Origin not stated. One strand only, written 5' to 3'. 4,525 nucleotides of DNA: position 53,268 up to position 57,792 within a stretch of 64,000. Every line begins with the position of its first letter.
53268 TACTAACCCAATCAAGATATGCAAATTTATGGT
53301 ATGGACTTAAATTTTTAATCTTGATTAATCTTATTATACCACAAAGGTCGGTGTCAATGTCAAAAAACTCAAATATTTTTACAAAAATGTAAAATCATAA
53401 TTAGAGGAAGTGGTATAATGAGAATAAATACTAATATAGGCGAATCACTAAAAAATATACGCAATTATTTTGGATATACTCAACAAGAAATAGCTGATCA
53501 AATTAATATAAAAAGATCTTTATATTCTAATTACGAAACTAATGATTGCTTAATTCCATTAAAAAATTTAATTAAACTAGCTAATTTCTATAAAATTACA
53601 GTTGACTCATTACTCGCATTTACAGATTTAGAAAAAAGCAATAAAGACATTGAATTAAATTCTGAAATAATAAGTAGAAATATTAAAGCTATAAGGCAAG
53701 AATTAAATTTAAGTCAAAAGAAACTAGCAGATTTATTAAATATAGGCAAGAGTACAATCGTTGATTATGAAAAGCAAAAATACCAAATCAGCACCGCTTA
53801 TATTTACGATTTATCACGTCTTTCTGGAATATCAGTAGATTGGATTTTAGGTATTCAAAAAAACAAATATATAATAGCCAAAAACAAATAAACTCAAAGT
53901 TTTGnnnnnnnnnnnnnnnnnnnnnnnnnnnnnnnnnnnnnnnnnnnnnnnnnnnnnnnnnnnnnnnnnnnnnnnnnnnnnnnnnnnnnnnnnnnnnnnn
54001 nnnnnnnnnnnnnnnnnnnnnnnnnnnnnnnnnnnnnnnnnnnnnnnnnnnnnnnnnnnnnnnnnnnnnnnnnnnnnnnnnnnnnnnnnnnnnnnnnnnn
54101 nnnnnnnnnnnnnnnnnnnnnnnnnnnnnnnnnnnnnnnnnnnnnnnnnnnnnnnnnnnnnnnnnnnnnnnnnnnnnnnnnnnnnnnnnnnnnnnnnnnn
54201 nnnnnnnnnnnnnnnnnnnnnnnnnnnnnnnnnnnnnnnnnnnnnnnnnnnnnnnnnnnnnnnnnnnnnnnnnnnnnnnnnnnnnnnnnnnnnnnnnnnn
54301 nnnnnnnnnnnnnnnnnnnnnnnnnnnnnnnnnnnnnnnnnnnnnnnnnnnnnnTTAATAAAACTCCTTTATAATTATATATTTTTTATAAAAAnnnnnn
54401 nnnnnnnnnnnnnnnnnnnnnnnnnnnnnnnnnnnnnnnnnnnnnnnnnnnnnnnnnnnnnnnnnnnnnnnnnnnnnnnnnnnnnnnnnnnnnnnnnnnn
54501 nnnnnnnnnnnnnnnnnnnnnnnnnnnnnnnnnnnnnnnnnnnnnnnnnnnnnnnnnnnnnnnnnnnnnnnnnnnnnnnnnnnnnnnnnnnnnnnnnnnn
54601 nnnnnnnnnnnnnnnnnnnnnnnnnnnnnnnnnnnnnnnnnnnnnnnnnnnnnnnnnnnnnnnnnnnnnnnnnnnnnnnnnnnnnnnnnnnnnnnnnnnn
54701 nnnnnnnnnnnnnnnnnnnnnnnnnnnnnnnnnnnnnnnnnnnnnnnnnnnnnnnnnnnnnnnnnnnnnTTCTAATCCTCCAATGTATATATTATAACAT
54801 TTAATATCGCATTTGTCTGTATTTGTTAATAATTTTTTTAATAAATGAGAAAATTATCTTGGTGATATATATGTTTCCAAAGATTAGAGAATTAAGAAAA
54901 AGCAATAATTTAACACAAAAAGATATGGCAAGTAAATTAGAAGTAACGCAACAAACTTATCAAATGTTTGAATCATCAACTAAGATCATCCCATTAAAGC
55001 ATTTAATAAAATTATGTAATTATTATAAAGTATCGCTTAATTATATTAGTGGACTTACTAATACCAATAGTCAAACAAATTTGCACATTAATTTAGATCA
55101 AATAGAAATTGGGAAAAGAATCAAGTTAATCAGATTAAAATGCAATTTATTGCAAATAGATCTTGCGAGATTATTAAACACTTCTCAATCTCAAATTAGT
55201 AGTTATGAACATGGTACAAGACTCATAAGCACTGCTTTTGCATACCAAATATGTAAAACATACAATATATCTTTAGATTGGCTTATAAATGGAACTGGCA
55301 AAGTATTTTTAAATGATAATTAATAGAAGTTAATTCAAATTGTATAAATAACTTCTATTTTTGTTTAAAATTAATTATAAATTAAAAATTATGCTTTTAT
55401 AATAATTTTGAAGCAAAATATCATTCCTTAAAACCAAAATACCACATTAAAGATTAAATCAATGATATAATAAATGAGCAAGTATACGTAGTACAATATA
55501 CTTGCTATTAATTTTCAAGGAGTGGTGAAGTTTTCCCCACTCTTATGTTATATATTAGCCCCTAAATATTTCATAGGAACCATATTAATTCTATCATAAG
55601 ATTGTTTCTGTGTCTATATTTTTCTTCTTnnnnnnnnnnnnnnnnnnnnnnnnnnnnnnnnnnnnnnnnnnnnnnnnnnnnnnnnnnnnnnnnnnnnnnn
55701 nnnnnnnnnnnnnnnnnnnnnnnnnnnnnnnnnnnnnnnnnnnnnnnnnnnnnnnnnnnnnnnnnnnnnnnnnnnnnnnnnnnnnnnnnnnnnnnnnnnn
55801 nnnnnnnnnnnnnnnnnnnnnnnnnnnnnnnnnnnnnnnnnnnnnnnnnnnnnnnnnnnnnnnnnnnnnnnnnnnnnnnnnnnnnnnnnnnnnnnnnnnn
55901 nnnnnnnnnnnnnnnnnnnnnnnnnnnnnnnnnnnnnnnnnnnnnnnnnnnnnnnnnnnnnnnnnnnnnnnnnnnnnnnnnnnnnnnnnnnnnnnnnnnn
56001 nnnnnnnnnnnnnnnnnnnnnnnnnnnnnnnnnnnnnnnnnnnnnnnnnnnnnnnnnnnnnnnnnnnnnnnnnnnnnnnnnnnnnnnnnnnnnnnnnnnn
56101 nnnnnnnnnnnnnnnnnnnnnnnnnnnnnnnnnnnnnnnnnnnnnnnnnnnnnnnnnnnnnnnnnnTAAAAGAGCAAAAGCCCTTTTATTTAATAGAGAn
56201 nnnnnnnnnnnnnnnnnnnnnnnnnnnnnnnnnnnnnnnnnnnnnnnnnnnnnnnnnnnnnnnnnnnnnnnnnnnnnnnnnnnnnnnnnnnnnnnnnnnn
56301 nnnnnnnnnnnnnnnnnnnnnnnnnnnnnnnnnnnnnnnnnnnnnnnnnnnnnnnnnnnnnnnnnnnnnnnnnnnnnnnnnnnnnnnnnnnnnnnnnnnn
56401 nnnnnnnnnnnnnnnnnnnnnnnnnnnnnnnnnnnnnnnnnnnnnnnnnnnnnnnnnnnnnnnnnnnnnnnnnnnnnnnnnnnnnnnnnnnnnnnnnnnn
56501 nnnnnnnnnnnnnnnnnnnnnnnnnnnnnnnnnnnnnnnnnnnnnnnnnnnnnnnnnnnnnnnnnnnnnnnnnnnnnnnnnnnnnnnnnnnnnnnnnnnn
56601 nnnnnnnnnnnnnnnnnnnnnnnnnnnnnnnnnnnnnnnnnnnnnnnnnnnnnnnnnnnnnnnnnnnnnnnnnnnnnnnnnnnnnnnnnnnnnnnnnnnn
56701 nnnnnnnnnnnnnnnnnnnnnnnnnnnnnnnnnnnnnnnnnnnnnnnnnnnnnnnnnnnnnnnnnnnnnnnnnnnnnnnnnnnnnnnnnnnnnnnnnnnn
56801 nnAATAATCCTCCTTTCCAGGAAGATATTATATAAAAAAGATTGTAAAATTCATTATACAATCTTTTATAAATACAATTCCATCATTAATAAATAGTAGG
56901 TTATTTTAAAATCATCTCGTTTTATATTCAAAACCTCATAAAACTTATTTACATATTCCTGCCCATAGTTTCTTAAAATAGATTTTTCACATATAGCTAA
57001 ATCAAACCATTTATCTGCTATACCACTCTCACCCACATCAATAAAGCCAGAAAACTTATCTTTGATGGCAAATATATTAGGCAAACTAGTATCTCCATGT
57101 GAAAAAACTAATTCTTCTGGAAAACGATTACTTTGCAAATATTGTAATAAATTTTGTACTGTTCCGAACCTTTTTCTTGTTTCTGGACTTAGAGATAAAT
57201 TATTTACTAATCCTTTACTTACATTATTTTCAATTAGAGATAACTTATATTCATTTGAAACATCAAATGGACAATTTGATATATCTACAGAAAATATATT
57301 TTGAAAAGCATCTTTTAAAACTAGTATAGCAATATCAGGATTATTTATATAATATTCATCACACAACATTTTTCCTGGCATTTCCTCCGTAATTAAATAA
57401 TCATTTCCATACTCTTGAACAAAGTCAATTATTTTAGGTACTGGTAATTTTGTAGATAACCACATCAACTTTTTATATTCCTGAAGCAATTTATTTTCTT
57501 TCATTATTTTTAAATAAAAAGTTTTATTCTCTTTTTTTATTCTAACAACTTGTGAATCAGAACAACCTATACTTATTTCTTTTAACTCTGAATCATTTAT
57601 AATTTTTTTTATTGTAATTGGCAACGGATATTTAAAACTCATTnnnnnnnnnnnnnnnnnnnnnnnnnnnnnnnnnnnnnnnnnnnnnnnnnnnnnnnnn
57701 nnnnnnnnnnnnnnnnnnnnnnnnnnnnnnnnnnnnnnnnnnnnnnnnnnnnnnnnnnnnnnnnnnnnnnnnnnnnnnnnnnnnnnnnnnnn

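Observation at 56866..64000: Co-directional amino-sugar/Fem-type tailoring genes ending in ABC-F + APH(3'): possible ribosome-targeting natural-product locus with self-resistance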

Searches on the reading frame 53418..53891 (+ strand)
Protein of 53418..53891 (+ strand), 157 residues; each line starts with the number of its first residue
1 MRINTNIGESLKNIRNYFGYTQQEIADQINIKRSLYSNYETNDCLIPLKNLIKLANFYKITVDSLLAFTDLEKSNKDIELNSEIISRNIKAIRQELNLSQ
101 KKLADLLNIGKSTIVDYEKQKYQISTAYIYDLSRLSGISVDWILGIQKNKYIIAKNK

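Call 81: search_protein_families(library=pfam, proteins=[window:53418-53891:+], max_evalue=0.001)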
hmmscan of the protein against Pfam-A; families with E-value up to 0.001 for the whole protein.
window:53418-53891:+ (157 aa): 10 families
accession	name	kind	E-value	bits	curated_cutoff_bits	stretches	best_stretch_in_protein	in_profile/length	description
PF01381.28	HTH_3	-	7e-24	84.1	23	2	89-143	1-55/55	Helix-turn-helix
PF12844.13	HTH_19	-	7.3e-20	71.1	30.2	2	8-67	1-60/64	Helix-turn-helix domain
PF13560.12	HTH_31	-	9.1e-11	42.4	27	2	8-63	3-59/64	Helix-turn-helix domain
PF13744.12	HTH_37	-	4.2e-06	26.9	27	0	68-121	2-55/80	Helix-turn-helix domain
PF07022.19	Phage_CI_repr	-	6.9e-06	26.8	22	0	95-149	9-63/65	Bacteriophage CI repressor helix-turn-helix domain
PF20432.4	Xre-like-HTH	-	2.2e-05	25.1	25.8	0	90-125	16-51/63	Antitoxin Xre-like helix-turn-helix domain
PF15731.11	MqsA_antitoxin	-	5.1e-05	23.8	30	0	82-129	66-114/131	Antitoxin component of bacterial toxin-antitoxin system, MqsA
PF13443.12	HTH_26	-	9.5e-05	23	22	0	88-135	1-49/63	Cro/C1-type HTH DNA-binding domain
PF17762.8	HTH_ParB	-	0.00053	20.5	22.6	0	9-39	10-40/102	ParB HTH domain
PF13413.12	HTH_25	-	0.00054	20.2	24.6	0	90-123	3-36/62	Helix-turn-helix domain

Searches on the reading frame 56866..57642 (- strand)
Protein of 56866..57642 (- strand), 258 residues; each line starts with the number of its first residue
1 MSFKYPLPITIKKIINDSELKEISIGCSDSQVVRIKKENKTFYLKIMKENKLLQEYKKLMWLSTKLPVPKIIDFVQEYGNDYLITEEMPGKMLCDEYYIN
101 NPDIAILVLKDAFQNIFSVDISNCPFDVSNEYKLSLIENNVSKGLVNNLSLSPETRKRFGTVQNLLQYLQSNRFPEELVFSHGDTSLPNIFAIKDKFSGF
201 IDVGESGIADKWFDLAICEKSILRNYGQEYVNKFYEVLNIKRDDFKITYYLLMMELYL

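Call 3: search_protein_families(library=pfam, proteins=[window:56866-57642:-], max_evalue=0.01)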
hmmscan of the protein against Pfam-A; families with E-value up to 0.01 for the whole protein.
window:56866-57642:- (258 aa): 1 family
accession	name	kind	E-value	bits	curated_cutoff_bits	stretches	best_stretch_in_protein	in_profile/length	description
PF01636.29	APH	-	3.8e-13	50.2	23.2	1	20-219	2-210/239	Phosphotransferase enzyme family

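Call 4: search_protein_families(library=ncbifam, proteins=[window:56866-57642:-], max_evalue=0.01)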
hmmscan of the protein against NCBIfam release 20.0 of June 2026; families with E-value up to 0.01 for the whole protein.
window:56866-57642:- (258 aa): 16 families
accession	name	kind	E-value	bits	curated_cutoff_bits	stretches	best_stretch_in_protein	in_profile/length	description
NF033068.1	APH_3p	equivalog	1.7e-65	221.1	205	1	8-257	2-255/255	APH(3') family aminoglycoside O-phosphotransferase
NF032898.2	APH_3p_II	exception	2.4e-45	154.9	360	1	8-256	2-255/256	APH(3')-II family aminoglycoside O-phosphotransferase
NF033064.0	APH_3p_IIIa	exception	1.9e-40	139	530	1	10-257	9-264/264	aminoglycoside O-phosphotransferase APH(3')-IIIa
NF033065.0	APH_3p_IVa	exception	2e-31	109.5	530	1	11-256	12-261/262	aminoglycoside O-phosphotransferase APH(3')-IVa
NF033059.2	APH_3p_I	exception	8.4e-31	107.3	400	1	6-257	10-267/267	APH(3')-I family aminoglycoside O-phosphotransferase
NF033067.1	APH_3p_VIIa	exception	7.4e-29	101.2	530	1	20-257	10-250/250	aminoglycoside O-phosphotransferase APH(3')-VIIa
NF033063.0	APH_3p_XV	exception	4.9e-26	92.1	550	1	13-256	16-262/263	aminoglycoside O-phosphotransferase APH(3')-XV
NF033062.0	APH_3p_VI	exception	3.2e-24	85.9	525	1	7-256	3-258/259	APH(3')-VI family aminoglycoside O-phosphotransferase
NF033112.0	APH_3p_A16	exception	2.5e-22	79.6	580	1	25-257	22-262/262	aminoglycoside 3'-O-phosphotransferase AphA16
NF051474.1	APH_3p_Ia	exception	3e-21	75.7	625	1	48-255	58-268/271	aminoglycoside O-phosphotransferase APH(3')-Ia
NF032897.1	APH_3p_V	exception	1e-17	64.4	450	1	16-256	10-263/264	APH(3')-V family aminoglycoside O-phosphotransferase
NF032896.1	APH_3pp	equivalog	3e-16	59.7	325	1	28-253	11-248/254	APH(3'') family aminoglycoside O-phosphotransferase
NF033066.0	APH_3p_VIIIa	exception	1.6e-13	50.7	520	1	19-220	16-222/267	aminoglycoside O-phosphotransferase APH(3')-VIIIa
NF032894.1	APH_3pp_Ia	exception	4.8e-11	42.7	600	1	41-231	40-239/272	aminoglycoside O-phosphotransferase APH(3'')-Ia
NF032895.1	APH_3pp_Ib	exception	7.4e-07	28.5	600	1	48-226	44-228/267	aminoglycoside O-phosphotransferase APH(3'')-Ib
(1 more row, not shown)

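Call 53: search_solved_structures(query=window:56866-57642:-, max_evalue=0.00001, show_alignments=1)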
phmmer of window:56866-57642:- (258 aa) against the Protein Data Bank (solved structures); distinct sequences matched with E-value up to 0.00001: 9.
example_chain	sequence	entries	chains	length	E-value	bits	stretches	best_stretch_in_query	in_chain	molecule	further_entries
2bkk_A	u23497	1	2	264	7.2e-40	140.2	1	10-257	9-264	AMINOGLYCOSIDE 3'-PHOSPHOTRANSFERASE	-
1j7i_A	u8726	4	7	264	2.3e-39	138.6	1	10-257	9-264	AMINOGLYCOSIDE 3'-PHOSPHOTRANSFERASE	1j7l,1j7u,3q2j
1l8t_A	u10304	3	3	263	2.8e-39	138.3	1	10-257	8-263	Aminoglycoside 3'-Phosphotransferase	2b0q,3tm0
1nd4_A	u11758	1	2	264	1.1e-31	113.4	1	22-256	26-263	Aminoglycoside 3'-phosphotransferase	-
9qos_A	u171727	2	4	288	2.1e-22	83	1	26-256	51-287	Aminoglycoside 3'-phosphotransferase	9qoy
4feu_A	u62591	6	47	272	8.2e-20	74.5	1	49-255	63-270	Aminoglycoside 3'-phosphotransferase AphA1-IAB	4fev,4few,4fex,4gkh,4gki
4ej7_A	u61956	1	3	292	1e-19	74.2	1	49-255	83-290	Aminoglycoside 3'-phosphotransferase AphA1-IAB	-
4h05_A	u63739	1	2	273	1.6e-13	53.9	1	24-222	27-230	Aminoglycoside-O-phosphotransferase VIII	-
6fuc_A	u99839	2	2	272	1.3e-08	37.8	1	53-227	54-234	Aminoglycoside phosphotransferase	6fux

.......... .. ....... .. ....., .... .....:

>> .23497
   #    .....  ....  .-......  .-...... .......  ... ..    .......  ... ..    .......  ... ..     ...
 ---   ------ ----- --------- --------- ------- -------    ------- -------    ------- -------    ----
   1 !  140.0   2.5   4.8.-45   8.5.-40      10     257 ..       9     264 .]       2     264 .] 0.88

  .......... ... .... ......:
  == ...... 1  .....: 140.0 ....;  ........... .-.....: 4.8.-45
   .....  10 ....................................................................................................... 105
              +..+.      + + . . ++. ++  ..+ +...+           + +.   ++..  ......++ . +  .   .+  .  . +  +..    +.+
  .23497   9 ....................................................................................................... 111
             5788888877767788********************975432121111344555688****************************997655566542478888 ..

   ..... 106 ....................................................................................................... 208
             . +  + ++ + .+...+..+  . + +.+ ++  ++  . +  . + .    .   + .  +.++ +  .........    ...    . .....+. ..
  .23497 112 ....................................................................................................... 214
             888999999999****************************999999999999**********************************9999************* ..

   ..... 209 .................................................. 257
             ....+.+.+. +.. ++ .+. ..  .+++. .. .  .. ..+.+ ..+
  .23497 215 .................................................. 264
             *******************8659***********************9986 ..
